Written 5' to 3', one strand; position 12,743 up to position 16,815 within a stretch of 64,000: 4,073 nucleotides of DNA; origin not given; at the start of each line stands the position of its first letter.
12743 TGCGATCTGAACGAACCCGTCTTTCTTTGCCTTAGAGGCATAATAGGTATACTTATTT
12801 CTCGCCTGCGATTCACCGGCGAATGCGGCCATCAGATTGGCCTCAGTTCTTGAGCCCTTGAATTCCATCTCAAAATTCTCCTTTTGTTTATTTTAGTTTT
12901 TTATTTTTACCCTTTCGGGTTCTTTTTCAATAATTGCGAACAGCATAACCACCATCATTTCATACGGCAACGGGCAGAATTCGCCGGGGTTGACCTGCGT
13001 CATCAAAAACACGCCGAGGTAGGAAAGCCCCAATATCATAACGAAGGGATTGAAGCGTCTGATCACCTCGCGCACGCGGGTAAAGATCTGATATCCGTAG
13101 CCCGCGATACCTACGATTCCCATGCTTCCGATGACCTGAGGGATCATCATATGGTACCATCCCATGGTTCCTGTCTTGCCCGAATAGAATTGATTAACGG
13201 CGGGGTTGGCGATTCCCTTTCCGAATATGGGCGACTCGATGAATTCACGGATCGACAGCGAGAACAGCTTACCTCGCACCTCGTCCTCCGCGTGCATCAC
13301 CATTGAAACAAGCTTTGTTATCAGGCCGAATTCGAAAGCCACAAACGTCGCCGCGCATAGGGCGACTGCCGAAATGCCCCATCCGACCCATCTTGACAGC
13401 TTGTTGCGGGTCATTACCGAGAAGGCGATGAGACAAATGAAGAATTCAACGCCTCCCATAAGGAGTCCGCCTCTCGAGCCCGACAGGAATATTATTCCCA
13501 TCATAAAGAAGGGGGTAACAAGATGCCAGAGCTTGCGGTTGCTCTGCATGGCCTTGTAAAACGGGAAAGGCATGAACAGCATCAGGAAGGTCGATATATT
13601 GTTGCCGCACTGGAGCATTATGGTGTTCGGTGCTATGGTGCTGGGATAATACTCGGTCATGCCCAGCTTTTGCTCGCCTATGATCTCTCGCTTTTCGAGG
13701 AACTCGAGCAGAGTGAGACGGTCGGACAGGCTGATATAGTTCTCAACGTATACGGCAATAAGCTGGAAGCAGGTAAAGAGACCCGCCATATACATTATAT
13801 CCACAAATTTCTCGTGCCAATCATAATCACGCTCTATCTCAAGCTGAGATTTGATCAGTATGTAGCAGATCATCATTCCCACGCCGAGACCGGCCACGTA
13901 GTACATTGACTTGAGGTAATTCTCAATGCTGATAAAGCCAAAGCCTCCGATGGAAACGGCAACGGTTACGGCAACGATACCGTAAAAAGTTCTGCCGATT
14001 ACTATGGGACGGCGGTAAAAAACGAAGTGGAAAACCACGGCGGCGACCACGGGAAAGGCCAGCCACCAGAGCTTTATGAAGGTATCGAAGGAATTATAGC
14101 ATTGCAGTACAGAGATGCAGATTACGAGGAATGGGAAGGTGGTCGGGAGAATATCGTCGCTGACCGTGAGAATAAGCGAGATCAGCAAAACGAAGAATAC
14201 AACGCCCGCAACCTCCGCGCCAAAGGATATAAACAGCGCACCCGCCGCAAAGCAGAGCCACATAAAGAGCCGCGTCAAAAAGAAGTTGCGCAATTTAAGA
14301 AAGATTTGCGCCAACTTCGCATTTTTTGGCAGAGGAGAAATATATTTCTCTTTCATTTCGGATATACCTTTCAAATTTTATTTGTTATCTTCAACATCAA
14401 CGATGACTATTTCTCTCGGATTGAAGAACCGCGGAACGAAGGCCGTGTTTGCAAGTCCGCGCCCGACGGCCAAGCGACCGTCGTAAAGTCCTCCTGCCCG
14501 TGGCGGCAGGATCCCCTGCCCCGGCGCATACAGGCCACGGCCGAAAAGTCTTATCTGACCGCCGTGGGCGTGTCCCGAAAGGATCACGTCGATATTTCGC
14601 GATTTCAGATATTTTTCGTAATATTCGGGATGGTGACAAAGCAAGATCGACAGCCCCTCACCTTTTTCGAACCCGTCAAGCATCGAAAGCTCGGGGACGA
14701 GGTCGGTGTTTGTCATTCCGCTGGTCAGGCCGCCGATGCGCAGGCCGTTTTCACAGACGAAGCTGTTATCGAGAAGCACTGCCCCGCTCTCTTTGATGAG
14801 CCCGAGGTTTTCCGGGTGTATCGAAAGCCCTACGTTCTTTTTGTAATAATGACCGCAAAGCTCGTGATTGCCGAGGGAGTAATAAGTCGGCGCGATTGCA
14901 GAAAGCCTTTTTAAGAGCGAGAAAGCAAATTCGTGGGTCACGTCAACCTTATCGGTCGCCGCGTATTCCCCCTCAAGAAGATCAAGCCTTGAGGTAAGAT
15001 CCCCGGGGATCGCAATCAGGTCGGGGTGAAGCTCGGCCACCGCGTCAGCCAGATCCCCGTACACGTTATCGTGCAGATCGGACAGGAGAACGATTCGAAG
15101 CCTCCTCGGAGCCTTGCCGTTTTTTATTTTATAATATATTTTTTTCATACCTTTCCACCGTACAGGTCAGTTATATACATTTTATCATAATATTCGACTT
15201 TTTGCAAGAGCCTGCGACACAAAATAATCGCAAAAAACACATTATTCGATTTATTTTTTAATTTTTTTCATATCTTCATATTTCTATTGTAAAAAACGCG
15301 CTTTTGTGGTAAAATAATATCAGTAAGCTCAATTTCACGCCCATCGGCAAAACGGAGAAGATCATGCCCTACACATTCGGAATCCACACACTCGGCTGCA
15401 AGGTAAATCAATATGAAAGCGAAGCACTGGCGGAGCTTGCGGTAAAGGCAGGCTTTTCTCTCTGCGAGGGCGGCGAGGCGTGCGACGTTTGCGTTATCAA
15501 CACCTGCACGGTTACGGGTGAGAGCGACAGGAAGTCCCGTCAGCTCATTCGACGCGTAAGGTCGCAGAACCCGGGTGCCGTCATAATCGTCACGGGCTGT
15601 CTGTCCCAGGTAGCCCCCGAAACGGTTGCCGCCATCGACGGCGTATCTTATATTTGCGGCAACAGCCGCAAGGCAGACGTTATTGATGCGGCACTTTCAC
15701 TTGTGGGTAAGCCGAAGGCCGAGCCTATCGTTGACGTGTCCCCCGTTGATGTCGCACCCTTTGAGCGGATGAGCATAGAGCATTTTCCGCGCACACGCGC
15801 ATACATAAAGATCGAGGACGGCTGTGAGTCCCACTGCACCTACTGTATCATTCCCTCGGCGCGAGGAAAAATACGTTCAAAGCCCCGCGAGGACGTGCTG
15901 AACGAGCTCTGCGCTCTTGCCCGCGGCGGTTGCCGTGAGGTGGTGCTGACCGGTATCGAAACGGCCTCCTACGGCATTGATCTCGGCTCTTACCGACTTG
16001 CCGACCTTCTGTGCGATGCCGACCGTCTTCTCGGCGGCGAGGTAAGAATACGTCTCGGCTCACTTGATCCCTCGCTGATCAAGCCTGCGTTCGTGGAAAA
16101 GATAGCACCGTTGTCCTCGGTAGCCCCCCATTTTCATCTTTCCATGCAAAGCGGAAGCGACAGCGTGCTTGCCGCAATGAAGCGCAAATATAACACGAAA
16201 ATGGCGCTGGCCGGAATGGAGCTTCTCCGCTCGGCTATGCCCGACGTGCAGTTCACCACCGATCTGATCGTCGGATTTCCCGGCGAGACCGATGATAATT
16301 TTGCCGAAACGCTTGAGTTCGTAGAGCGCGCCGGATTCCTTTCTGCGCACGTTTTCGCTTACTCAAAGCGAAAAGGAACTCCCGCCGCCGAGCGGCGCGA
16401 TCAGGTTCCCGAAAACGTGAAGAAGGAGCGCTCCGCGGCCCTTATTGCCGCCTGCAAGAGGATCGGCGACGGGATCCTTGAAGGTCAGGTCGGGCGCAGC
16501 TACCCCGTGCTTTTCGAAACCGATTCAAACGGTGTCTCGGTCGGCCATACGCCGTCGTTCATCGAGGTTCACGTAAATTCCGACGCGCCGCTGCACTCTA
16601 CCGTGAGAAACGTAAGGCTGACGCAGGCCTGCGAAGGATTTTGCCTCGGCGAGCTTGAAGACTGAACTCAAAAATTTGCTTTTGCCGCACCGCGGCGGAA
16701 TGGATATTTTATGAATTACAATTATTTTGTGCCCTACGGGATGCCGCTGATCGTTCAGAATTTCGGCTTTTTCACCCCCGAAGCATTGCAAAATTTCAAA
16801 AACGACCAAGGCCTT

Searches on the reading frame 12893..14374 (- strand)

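Call 88: search_protein_families(library=pfam, proteins=[window:12893-14374:-], max_evalue=0.0001)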
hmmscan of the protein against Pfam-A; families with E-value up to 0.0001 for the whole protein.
window:12893-14374:- (493 aa): 1 family
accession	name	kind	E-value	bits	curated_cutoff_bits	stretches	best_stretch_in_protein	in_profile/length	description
PF04932.20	Wzy_C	-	2.5e-08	34.3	31.7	1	289-426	4-148/149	O-Antigen ligase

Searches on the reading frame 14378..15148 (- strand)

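Call 88: search_protein_families(library=pfam, proteins=[window:14378-15148:-], max_evalue=0.0001)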
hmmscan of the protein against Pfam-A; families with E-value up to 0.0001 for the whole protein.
window:14378-15148:- (256 aa): 1 family
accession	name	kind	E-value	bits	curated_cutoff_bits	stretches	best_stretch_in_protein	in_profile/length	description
PF00149.33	Metallophos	-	5.1e-14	53.6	21.5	1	17-196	1-190/191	Calcineurin-like phosphoesterase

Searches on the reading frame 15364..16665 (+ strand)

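Call 88: search_protein_families(library=pfam, proteins=[window:15364-16665:+], max_evalue=0.0001)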
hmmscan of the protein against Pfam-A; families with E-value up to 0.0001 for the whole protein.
window:15364-16665:+ (433 aa): 2 families
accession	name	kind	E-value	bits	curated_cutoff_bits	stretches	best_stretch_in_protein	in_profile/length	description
PF04055.27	Radical_SAM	-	3.2e-25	89.7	29.5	1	152-320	5-166/166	Radical SAM superfamily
PF00919.26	UPF0004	-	6.6e-24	84.2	27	1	5-97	2-96/98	Uncharacterized protein family UPF0004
